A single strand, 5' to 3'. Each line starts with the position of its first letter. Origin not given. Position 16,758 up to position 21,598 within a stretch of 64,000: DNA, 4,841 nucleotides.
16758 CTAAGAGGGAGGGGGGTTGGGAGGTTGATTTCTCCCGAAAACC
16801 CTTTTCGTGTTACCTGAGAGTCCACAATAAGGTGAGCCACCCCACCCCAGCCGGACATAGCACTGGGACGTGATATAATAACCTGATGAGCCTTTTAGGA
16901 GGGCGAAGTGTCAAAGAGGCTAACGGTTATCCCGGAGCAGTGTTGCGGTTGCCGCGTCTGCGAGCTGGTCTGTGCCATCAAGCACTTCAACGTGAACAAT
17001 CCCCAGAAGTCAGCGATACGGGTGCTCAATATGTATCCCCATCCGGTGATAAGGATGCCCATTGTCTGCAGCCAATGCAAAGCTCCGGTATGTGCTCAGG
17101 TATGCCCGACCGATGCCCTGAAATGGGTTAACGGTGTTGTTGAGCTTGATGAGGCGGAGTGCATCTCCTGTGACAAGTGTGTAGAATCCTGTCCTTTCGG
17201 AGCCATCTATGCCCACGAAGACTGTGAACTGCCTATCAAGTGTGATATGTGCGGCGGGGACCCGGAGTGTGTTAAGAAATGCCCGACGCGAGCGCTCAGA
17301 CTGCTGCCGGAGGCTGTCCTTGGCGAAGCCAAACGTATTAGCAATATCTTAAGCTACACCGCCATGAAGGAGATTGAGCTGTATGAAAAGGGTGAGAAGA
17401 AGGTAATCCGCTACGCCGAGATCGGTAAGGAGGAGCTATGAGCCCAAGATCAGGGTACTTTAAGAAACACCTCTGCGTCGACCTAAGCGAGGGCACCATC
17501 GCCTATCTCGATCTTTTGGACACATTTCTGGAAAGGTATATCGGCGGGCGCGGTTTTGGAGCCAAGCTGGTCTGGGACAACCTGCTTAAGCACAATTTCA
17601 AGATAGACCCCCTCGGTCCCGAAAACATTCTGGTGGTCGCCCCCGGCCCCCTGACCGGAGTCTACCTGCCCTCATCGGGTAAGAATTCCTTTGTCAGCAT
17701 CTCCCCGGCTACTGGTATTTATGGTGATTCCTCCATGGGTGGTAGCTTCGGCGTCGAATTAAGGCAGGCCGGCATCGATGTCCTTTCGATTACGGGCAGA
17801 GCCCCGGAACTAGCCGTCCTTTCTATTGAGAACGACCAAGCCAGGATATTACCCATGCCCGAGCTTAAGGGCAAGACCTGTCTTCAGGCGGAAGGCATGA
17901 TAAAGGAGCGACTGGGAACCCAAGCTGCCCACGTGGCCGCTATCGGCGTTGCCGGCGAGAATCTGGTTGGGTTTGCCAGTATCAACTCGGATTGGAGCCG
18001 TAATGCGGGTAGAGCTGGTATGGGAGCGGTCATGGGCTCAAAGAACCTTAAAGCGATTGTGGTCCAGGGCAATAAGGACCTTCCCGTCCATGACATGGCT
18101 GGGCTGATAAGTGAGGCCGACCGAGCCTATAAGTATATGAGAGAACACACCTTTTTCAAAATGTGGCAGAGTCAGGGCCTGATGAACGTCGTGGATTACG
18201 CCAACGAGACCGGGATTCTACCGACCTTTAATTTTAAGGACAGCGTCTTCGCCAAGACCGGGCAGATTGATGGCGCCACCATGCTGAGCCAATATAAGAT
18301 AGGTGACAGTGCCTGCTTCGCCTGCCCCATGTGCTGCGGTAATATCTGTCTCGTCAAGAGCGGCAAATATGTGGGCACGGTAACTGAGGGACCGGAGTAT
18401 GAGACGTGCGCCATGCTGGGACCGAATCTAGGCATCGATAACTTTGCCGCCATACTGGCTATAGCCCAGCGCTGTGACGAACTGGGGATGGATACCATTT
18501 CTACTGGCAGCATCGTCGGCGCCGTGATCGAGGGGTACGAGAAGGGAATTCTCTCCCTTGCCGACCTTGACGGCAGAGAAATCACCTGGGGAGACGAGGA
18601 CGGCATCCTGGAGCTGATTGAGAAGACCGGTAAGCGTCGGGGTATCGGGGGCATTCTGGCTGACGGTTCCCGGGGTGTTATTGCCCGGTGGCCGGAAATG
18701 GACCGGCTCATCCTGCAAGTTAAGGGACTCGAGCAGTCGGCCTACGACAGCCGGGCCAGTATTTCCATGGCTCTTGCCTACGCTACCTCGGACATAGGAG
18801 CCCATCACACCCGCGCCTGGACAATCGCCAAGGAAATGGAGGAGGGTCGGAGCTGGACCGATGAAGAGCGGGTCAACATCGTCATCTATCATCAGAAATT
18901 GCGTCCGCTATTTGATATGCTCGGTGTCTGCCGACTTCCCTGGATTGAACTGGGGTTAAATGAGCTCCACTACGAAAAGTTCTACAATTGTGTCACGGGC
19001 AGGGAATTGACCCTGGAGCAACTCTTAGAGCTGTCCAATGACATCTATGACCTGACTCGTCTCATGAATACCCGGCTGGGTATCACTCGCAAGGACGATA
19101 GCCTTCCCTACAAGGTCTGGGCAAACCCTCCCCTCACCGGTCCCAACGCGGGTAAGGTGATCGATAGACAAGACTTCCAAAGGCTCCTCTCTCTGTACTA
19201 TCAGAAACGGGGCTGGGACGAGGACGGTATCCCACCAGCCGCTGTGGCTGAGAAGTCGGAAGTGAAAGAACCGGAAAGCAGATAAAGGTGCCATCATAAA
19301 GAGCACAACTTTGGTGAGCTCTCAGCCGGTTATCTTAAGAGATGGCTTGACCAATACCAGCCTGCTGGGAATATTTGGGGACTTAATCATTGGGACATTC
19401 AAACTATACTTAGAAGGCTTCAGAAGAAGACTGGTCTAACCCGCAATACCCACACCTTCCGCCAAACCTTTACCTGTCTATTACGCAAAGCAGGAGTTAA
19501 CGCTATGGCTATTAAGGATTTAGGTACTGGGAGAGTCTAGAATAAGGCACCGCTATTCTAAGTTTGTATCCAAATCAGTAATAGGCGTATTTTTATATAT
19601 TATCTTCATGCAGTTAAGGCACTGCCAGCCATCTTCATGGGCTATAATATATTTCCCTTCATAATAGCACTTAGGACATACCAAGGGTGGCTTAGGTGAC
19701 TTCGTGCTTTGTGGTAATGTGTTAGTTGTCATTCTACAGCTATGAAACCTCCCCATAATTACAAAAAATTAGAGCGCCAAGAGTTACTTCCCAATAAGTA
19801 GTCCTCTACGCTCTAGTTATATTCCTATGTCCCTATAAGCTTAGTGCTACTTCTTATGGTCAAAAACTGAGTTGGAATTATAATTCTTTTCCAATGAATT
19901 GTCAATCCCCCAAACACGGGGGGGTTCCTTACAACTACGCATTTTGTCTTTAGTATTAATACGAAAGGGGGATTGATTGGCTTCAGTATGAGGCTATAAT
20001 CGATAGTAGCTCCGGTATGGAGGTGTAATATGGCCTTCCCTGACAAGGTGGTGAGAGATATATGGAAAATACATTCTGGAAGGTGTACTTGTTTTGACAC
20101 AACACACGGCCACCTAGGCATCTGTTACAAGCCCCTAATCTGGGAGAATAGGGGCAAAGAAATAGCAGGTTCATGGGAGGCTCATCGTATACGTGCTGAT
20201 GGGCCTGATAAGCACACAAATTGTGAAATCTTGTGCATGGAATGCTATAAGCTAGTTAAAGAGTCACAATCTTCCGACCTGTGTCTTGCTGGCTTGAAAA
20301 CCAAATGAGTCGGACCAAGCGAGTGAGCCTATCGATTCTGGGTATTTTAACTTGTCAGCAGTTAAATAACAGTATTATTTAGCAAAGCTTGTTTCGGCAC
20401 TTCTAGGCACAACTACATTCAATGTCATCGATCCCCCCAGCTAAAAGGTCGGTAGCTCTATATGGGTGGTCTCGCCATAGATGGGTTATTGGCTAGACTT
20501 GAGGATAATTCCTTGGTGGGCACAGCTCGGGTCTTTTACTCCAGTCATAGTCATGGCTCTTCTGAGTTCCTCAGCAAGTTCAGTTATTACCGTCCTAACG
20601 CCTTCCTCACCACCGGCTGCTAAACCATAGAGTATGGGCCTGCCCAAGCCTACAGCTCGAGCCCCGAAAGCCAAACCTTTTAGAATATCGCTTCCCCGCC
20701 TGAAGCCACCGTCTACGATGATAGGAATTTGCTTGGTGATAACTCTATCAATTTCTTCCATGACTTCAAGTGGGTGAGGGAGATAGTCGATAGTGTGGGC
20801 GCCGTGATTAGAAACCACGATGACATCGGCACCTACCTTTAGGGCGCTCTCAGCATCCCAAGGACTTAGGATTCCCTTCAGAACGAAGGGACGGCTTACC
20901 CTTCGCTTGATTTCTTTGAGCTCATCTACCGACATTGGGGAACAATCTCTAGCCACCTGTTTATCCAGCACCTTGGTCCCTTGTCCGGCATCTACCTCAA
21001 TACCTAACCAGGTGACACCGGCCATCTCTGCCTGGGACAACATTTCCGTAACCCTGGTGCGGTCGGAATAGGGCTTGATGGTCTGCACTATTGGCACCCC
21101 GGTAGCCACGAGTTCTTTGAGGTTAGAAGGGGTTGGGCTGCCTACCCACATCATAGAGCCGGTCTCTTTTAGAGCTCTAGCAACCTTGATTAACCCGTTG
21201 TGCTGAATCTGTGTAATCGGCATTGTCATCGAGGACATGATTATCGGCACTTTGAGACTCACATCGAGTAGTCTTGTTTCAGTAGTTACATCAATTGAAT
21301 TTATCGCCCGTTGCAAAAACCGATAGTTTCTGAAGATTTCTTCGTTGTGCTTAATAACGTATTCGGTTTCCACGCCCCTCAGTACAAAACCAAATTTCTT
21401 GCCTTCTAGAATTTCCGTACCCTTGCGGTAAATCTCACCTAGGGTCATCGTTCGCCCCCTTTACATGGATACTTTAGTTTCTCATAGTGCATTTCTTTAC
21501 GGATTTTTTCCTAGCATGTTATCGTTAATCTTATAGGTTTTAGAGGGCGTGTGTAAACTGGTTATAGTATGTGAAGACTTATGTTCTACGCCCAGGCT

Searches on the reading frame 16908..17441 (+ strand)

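Call 22: search_protein_families(library=pfam, proteins=[window:16908-17441:+], max_evalue=0.0001)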
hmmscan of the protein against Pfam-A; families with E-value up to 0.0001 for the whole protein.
window:16908-17441:+ (177 aa): 9 families
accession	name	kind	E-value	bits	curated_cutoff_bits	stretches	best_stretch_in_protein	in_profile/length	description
PF12838.12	Fer4_7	-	1.3e-10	42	27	1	54-99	2-52/52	4Fe-4S dicluster domain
PF00037.32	Fer4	-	3.6e-10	39.7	21.1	1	79-101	2-24/24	4Fe-4S binding domain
PF13247.11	Fer4_11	-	4.2e-10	40.1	26.2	1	50-132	6-97/100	4Fe-4S dicluster domain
PF13484.11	Fer4_16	-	1.1e-09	39.3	30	0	84-103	1-20/66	4Fe-4S double cluster binding domain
PF13187.11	Fer4_9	-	1.9e-08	34.6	27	1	54-100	2-52/52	4Fe-4S dicluster domain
PF13237.11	Fer4_10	-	2e-08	34.5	25.5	1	47-96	2-53/53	4Fe-4S dicluster domain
PF14697.11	Fer4_21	-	6.7e-07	29.8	35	1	80-129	3-56/59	4Fe-4S dicluster domain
PF25160.1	LdpA_Fe-S-bd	-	1.6e-06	28.2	27.6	1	55-103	3-46/49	LdpA Fe-S cluster-binding domain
PF12837.12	Fer4_6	-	1.6e-06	28.2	25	1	78-100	2-24/24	4Fe-4S binding domain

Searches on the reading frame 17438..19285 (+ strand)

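Call 22: search_protein_families(library=pfam, proteins=[window:17438-19285:+], max_evalue=0.0001)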
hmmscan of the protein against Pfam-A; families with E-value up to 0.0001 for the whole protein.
window:17438-19285:+ (615 aa): 2 families
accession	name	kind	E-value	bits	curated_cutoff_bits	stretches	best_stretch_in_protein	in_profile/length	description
PF01314.23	AFOR_C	-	2.2e-115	386.3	27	1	229-604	5-380/385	Aldehyde ferredoxin oxidoreductase, domains 2 & 3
PF02730.20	AFOR_N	-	1.6e-66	224.3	29.8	1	10-211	2-198/199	Aldehyde ferredoxin oxidoreductase, N-terminal domain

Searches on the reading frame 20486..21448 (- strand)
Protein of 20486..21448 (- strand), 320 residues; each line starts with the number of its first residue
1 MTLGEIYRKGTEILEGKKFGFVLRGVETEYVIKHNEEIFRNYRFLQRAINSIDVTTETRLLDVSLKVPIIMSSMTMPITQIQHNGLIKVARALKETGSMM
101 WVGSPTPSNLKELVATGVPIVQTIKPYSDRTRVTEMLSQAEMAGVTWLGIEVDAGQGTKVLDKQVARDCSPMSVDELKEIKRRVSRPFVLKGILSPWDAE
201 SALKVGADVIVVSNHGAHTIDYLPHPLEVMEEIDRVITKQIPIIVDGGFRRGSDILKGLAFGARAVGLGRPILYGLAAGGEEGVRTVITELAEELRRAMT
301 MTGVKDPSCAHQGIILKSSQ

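Call 22: search_protein_families(library=pfam, proteins=[window:20486-21448:-], max_evalue=0.0001)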
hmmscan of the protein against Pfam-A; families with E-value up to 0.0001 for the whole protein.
window:20486-21448:- (320 aa): 3 families
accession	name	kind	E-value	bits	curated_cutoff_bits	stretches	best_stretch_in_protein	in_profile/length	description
PF01070.24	FMN_dh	-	1.5e-71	241.7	24.9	2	171-310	204-343/350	FMN-dependent dehydrogenase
PF00478.31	IMPDH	-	1.8e-05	24.4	25.6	0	228-271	195-238/345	IMP dehydrogenase / GMP reductase domain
PF03060.21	NMO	-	9.1e-05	22.4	28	0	187-277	137-230/331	Nitronate monooxygenase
